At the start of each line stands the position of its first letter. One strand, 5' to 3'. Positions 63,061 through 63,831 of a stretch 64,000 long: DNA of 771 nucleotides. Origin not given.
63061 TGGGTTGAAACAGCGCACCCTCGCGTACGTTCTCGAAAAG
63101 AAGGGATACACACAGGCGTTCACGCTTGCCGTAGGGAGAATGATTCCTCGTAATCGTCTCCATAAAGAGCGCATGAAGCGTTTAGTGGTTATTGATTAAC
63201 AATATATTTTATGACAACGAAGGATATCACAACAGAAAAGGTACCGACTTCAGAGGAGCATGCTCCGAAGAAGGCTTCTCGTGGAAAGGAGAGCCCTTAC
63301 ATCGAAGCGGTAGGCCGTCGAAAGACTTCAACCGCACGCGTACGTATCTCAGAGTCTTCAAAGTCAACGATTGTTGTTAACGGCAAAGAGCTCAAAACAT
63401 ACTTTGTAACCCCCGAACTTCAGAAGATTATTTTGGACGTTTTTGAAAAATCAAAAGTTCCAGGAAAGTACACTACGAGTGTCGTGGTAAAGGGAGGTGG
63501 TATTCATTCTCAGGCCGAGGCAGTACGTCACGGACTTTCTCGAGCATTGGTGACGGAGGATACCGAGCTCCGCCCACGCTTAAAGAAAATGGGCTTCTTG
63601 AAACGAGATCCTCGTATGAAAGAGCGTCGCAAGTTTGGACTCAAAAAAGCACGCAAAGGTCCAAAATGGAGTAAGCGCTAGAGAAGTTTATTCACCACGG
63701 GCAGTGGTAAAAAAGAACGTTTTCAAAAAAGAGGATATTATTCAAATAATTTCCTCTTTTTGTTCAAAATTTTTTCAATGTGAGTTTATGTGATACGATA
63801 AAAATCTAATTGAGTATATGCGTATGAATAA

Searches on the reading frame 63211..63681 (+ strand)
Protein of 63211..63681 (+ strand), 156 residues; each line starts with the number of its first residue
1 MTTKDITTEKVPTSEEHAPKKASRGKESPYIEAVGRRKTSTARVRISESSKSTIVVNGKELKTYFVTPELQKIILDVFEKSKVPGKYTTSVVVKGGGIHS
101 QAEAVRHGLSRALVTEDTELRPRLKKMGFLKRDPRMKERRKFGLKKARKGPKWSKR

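Call 88: find_encoding_contigs(protein=window:63211-63681:+, flank=10000, max_places=3)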
Protein window:63211-63681:+ (156 aa): no gene with exactly this product is on record in the collection.
